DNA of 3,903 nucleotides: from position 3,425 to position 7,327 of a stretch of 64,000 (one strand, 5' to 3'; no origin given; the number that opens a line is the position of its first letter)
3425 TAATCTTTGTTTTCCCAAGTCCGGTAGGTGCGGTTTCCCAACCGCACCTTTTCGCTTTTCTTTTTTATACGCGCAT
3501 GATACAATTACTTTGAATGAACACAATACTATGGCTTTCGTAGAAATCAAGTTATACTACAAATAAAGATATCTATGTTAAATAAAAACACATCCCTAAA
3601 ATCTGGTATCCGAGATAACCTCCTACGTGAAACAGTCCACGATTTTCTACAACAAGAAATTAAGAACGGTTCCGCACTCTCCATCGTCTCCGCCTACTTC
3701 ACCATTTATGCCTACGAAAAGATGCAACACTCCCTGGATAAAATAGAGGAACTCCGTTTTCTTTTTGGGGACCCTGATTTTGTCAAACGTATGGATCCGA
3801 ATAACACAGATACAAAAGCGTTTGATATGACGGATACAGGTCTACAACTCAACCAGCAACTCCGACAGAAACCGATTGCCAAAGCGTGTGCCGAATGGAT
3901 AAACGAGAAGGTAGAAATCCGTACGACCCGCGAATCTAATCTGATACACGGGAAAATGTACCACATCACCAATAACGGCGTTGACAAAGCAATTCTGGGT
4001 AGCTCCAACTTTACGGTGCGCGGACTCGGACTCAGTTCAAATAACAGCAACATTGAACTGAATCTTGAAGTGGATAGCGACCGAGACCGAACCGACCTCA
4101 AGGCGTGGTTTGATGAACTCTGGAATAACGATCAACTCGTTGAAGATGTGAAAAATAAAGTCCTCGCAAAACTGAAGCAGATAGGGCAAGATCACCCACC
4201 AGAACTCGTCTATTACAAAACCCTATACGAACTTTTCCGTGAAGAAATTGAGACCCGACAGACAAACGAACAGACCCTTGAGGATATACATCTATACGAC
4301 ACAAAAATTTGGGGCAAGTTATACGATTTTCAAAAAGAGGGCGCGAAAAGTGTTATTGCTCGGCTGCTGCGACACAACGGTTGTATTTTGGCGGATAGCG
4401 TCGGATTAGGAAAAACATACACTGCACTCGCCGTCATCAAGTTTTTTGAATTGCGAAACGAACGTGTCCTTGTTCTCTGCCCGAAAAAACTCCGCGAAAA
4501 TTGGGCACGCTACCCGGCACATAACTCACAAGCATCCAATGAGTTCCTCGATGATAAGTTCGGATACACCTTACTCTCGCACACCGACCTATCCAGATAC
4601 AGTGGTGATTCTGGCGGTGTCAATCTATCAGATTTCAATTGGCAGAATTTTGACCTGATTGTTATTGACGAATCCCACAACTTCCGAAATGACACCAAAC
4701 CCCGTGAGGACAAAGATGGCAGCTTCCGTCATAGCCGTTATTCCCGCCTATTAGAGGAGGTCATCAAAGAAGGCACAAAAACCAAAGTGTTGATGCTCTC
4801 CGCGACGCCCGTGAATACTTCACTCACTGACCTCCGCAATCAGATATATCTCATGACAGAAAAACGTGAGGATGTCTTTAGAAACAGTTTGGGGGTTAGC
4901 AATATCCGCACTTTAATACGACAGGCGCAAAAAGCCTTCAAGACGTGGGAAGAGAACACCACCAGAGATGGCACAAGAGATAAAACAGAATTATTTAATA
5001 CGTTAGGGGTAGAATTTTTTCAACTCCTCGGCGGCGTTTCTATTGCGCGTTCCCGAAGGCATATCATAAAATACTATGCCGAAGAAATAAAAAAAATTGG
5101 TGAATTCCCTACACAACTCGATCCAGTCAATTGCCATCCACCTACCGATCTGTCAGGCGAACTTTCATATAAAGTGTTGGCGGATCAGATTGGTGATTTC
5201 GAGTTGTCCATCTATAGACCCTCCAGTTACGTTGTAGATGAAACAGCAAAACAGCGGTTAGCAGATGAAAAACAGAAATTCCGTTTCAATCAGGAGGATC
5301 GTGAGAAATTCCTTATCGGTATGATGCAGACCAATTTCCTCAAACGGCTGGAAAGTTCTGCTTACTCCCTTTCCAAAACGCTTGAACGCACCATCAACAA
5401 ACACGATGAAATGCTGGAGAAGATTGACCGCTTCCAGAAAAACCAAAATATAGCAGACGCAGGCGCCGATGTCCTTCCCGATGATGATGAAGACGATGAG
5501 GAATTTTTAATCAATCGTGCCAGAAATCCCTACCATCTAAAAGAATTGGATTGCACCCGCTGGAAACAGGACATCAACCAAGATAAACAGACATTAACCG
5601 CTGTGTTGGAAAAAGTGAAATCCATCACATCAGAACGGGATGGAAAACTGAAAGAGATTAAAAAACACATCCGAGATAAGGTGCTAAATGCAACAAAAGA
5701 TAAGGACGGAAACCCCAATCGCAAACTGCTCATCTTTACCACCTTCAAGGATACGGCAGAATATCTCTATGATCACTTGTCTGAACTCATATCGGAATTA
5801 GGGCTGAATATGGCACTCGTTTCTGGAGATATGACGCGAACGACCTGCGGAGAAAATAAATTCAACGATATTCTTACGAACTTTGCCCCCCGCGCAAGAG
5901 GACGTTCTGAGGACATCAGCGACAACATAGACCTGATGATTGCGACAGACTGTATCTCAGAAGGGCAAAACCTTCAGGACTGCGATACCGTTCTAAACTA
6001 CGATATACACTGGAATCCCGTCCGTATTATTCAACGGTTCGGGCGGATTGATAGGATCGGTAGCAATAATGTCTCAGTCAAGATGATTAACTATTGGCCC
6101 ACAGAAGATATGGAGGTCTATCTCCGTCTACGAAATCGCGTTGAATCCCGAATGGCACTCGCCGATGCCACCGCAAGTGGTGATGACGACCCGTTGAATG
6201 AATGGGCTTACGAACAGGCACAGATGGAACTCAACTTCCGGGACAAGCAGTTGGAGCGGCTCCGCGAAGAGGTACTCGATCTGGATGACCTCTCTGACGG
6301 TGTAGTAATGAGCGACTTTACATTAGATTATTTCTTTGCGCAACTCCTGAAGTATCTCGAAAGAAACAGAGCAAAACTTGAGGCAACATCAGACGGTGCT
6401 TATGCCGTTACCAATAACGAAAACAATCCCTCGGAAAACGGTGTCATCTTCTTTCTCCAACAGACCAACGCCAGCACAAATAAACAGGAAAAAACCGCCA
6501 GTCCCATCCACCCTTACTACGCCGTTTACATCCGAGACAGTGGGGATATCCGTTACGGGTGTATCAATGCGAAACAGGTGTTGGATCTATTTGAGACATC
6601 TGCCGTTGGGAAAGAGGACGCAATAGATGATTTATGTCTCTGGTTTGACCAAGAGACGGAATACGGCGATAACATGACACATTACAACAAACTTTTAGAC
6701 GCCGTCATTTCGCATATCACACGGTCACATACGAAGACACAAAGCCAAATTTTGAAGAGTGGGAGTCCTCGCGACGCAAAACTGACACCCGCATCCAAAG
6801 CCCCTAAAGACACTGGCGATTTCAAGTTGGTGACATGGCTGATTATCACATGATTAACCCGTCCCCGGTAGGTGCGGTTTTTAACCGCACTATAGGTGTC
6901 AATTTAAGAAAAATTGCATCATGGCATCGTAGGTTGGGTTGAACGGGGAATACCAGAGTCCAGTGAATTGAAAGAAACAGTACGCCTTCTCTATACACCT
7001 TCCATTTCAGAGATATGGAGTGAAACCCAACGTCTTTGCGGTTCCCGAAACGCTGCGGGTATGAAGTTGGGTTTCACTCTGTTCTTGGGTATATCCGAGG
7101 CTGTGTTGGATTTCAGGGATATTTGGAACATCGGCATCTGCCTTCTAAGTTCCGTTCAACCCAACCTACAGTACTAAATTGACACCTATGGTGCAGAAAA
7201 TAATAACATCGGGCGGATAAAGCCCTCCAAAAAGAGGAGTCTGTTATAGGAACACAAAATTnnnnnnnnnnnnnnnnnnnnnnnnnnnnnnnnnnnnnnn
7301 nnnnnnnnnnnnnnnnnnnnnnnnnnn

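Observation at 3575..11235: Candidate previously undescribed defence module: PLD-nuclease/SNF2 helicase + Type IIG/PglX-like N6A methyltransferase + TIR-domain protein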

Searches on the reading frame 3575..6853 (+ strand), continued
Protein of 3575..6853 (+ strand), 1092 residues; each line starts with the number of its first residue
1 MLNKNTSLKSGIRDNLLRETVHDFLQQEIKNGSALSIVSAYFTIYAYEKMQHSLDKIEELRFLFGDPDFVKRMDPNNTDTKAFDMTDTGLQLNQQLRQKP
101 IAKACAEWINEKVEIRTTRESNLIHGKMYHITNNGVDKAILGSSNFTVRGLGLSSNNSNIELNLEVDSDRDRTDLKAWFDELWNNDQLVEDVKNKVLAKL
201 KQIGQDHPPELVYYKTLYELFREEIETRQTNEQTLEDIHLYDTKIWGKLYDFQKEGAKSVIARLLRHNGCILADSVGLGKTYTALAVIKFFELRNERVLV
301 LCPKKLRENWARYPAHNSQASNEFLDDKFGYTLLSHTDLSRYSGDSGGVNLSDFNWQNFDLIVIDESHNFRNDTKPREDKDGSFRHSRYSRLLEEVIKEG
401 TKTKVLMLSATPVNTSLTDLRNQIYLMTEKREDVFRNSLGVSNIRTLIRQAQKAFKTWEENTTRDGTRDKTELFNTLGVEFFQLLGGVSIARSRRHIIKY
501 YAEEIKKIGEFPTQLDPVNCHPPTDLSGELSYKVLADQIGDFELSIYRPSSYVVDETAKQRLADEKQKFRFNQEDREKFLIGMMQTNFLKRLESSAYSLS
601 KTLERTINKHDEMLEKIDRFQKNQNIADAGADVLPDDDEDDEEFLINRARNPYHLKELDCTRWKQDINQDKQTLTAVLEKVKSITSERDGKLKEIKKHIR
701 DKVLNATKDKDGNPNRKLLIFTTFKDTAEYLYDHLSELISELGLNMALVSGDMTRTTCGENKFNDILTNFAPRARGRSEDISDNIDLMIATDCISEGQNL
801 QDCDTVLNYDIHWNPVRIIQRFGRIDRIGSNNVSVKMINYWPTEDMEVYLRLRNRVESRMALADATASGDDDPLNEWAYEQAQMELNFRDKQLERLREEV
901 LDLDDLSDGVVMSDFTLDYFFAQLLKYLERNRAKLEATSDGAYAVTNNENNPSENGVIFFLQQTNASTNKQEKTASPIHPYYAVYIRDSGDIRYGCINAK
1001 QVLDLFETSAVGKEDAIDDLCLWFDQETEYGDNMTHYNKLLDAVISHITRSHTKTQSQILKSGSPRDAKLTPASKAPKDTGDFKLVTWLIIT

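Call 99: search_protein_families(library=pfam, proteins=[L064:12128-14032:+, L044:13778-15703:+, L042:18728-19732:+, L029:9318-10220:+, L032:17360-18988:+, L027:12132-13187:+, L027:13203-14579:+], max_evalue=0.0001)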
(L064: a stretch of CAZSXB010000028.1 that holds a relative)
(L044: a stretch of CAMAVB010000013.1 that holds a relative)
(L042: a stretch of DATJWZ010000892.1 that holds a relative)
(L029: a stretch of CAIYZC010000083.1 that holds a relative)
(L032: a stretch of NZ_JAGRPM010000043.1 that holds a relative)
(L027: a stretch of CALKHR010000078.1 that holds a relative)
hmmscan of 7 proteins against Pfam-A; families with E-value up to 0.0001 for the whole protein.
L064:12128-14032:+ (634 aa): 6 families
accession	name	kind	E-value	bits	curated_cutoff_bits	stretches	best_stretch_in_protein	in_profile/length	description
PF13175.12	AAA_15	-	1.3e-22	81.4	32.1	2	197-336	245-371/374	AAA ATPase domain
PF13304.12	AAA_21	-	4.6e-20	73.3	27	2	241-338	186-302/304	AAA domain, putative AbiEii toxin, Type IV TA system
PF20469.4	OLD-like_TOPRIM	-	1.1e-18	67.9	23.2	1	385-454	1-67/67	Overcoming lysogenization defect protein-like, TOPRIM domain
PF02463.25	SMC_N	-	4.6e-11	43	40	1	28-71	18-61/220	RecF/RecN/SMC N terminal domain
PF13476.12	AAA_23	-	1e-08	36.5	27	1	6-126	2-83/201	AAA domain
PF11398.14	DUF2813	-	1.1e-08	35.3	21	1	36-346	24-332/372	Protein of unknown function (DUF2813)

L044:13778-15703:+ (641 aa): 1 family
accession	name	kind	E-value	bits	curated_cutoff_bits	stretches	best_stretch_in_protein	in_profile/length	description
PF00404.24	Dockerin_1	-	5.3e-07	30.2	22.9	1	581-629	1-56/57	Dockerin type I domain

L042:18728-19732:+ (334 aa): 0 families

L029:9318-10220:+ (300 aa): 1 family
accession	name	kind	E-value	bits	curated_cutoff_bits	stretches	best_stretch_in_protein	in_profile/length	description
PF20275.3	CTD10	-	7.1e-23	82.1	28.1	1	169-293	1-134/134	C-terminal domain 10 of the ABC-three component (ABC-3C) systems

L032:17360-18988:+ (542 aa): 3 families
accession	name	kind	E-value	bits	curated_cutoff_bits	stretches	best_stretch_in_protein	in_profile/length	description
PF02463.25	SMC_N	-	1.3e-10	41.5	40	1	33-81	2-49/220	RecF/RecN/SMC N terminal domain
PF13476.12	AAA_23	-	3.5e-06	28.2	27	1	36-77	2-40/201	AAA domain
PF13555.12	AAA_29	-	5.4e-05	23.3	27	0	35-77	3-43/61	P-loop containing region of AAA domain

L027:12132-13187:+ (351 aa): 1 family
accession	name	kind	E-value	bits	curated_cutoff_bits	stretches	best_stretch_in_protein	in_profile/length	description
PF03235.19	GmrSD_N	-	2.7e-26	93.4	33.2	1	21-165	3-198/199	GmrSD restriction endonuclease, N-terminal domain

L027:13203-14579:+ (458 aa): 1 family
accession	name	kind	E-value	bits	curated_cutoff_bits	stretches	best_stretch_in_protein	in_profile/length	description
PF03235.19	GmrSD_N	-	7.2e-23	82.2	33.2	1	131-272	5-198/199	GmrSD restriction endonuclease, N-terminal domain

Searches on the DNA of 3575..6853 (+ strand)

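Call 93: search_dna_similar(query=L144:7995-12017:+, collection=ecoli_genomes, mode=near, max_rows=12)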
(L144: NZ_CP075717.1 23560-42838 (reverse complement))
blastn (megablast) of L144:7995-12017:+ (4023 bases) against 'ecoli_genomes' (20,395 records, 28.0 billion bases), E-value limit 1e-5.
Records with a match: 10; places in all: 10; records where one place covers at least 80% of the query: 10.
Genomes with a match: 10 of 5426; with a place that covers at least 80% of the query: 10. Places per genome that has any: lowest 1, median 1, highest 1. On chromosomes: 1 places; on plasmids: 9.
Best place of each record, by identity: >=99% 4; 95-99% 6.
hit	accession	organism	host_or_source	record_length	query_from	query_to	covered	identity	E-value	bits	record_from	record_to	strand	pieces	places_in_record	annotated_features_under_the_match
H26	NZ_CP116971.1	Escherichia coli strain CUVM3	Sus scrofa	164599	1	4023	100%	100.0%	0e+0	7430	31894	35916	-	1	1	helicase-related protein | DUF4391 domain-containing protein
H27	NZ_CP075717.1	Escherichia coli strain CPww7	Sus scrofa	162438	1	4023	100%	100.0%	0e+0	7430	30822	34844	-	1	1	helicase-related protein | DUF4391 domain-containing protein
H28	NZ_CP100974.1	Escherichia coli strain ET300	Hoplobatrachus rugulosus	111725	1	4023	100%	99.6%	0e+0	7336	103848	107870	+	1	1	helicase-related protein | DUF4391 domain-containing protein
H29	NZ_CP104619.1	Escherichia coli strain AHM9C68I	chicken feces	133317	1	4023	100%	99.5%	0e+0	7308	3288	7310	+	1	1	helicase-related protein | DUF4391 domain-containing protein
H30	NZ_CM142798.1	Escherichia coli strain GPEC996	chicken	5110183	1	4023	100%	98.2%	0e+0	7031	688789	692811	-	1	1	helicase-related protein | DUF4391 domain-containing protein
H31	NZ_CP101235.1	Escherichia coli strain EC21Z-137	Homo sapiens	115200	1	4023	100%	97.7%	0e+0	6909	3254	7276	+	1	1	helicase-related protein | DUF4391 domain-containing protein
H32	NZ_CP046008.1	Escherichia coli strain 1919D62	swine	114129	1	4023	100%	97.6%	0e+0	6903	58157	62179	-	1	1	helicase-related protein | DUF4391 domain-containing protein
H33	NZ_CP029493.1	Escherichia coli strain HS30-1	Homo sapiens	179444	1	4023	100%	97.4%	0e+0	6842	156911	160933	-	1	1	helicase-related protein | DUF4391 domain-containing protein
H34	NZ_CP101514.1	Escherichia coli strain HH194M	migratory bird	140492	1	4023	100%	97.4%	0e+0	6842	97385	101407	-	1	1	helicase-related protein | DUF4391 domain-containing protein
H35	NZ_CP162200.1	Escherichia coli strain STK39-3-E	Coriander, import product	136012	1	4023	100%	97.4%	0e+0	6842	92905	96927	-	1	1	helicase-related protein | DUF4391 domain-containing protein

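Call 102: search_dna_similar(query=L144:7995-11327:+, collection=ecoli_genomes, mode=distant, max_rows=30, rows=spread)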
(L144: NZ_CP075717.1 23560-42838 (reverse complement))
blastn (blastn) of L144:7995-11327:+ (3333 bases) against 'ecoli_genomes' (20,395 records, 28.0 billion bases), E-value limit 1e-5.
Records with a match: 87; places in all: 87; records where one place covers at least 80% of the query: 10.
Genomes with a match: 87 of 5426; with a place that covers at least 80% of the query: 10. Places per genome that has any: lowest 1, median 1, highest 1. On chromosomes: 78 places; on plasmids: 9.
Best place of each record, by identity: >=99% 5; 95-99% 5; 60-80% 77.
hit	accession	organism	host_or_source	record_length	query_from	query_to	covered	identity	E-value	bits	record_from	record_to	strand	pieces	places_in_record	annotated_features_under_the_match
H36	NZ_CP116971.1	Escherichia coli strain CUVM3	Sus scrofa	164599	1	3333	100%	100.0%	0e+0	6011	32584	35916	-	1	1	helicase-related protein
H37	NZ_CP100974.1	Escherichia coli strain ET300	Hoplobatrachus rugulosus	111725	1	3333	100%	99.6%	0e+0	5948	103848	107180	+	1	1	helicase-related protein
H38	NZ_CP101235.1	Escherichia coli strain EC21Z-137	Homo sapiens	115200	1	3332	100%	98.5%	0e+0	5780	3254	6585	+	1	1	helicase-related protein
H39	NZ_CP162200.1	Escherichia coli strain STK39-3-E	Coriander, import product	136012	1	3332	100%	98.2%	0e+0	5735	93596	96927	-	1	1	helicase-related protein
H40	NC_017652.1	Escherichia coli str. 'clone D i14' strain clone D i14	-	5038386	1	2978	73%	68.5%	4e-170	888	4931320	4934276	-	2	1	helicase-related protein | helix-turn-helix transcriptional regulator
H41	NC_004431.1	Escherichia coli CFT073 strain CFT073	-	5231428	1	2978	73%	68.5%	4e-170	888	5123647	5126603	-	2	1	helicase-related protein | helix-turn-helix transcriptional regulator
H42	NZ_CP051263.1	Escherichia coli CFT073 strain CFT073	missing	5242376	1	2978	73%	68.5%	4e-170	888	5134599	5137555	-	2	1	helicase-related protein | helix-turn-helix transcriptional regulator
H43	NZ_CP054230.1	Escherichia coli strain EcPF14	Homo sapiens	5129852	1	2978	73%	68.5%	4e-170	888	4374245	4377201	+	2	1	helicase-related protein | helix-turn-helix transcriptional regulator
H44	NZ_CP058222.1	Escherichia coli strain CFT073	Homo sapiens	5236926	1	2978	73%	68.5%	4e-170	888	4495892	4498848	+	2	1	helicase-related protein | helix-turn-helix transcriptional regulator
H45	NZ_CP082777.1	Escherichia coli O25:H1 strain CU39ES-1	Homo sapiens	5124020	1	2978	73%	68.5%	4e-170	888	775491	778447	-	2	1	helicase-related protein | helix-turn-helix transcriptional regulator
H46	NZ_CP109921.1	Escherichia coli O2:K2:H1 strain C 237-04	Homo sapiens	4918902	1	2978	73%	68.5%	4e-170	888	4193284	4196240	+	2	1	helicase-related protein | helix-turn-helix transcriptional regulator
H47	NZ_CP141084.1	Escherichia coli strain KE48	Homo sapiens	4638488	1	2978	73%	68.5%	4e-170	888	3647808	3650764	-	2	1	helicase-related protein | helix-turn-helix transcriptional regulator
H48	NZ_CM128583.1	Escherichia coli strain 401656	Homo sapiens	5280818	1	2978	73%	68.5%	4e-170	888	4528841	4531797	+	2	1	helicase-related protein | helix-turn-helix transcriptional regulator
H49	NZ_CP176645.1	Escherichia coli strain SFAD3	Homo sapiens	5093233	1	2978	73%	68.5%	4e-170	888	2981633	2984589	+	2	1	helicase-related protein | helix-turn-helix transcriptional regulator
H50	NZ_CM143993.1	Escherichia coli strain ESBLEC_HM24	Homo sapiens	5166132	1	2978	73%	68.5%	4e-170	888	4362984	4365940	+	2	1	helicase-related protein | helix-turn-helix transcriptional regulator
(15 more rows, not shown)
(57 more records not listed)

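Call 103: get_annotated_region(hit=H41, flank=9000)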
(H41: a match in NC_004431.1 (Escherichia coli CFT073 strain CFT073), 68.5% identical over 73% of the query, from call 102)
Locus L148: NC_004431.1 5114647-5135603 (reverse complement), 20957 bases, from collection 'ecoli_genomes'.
description: Escherichia coli CFT073, complete sequence
organism: Escherichia coli CFT073 strain CFT073 (NCBI taxid 199310)
replicon: chromosome; assembly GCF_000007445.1
host: -; source: -; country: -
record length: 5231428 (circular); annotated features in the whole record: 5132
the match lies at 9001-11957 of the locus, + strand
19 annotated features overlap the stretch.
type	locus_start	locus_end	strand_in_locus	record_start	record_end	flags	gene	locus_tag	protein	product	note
CDS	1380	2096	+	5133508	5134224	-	nanC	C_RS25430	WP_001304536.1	N-acetylneuraminic acid outer membrane channel NanC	-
CDS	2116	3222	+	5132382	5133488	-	nanM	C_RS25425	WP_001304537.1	N-acetylneuraminate epimerase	-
CDS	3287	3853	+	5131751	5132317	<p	-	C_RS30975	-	sialate O-acetylesterase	incomplete; partial in the middle of a contig; missing C-terminus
CDS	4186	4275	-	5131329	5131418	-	-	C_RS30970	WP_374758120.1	hypothetical protein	-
CDS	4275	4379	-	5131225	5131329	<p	-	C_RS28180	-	HNH endonuclease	incomplete; partial in the middle of a contig; missing N-terminus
CDS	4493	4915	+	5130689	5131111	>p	-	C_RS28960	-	phosphorothioated DNA-binding restriction endonuclease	incomplete; partial in the middle of a contig; missing N-terminus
CDS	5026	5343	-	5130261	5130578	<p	-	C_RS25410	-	hypothetical protein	incomplete; partial in the middle of a contig; missing N-terminus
CDS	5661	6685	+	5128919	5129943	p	-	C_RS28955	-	IS630-like element ISEc40 family transposase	frameshifted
CDS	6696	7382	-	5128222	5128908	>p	-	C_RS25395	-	hypothetical protein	incomplete; partial in the middle of a contig; missing C-terminus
CDS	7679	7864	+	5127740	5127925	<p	-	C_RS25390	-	BrxA family protein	incomplete; partial in the middle of a contig; missing C-terminus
CDS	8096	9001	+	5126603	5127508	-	-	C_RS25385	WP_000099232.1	helix-turn-helix transcriptional regulator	-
CDS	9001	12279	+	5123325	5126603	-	-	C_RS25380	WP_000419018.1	helicase-related protein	-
CDS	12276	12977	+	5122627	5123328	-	-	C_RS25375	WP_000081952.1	DUF4391 domain-containing protein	-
CDS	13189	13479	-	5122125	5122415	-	-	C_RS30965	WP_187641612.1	hypothetical protein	-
CDS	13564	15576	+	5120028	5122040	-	-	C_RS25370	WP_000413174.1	site-specific DNA-methyltransferase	-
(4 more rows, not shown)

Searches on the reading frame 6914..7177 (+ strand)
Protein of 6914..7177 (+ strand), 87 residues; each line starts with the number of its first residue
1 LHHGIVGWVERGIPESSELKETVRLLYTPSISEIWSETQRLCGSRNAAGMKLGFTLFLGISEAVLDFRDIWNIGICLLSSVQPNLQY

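Call 3: search_protein_families(library=pfam, proteins=[window:6914-7177:+], max_evalue=0.01)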
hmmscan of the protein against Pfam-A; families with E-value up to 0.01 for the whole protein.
window:6914-7177:+ (87 aa): 0 families

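Call 4: search_protein_families(library=padloc, proteins=[window:6914-7177:+], max_evalue=0.01)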
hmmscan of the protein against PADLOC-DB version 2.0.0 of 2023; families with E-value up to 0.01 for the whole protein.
window:6914-7177:+ (87 aa): 0 families
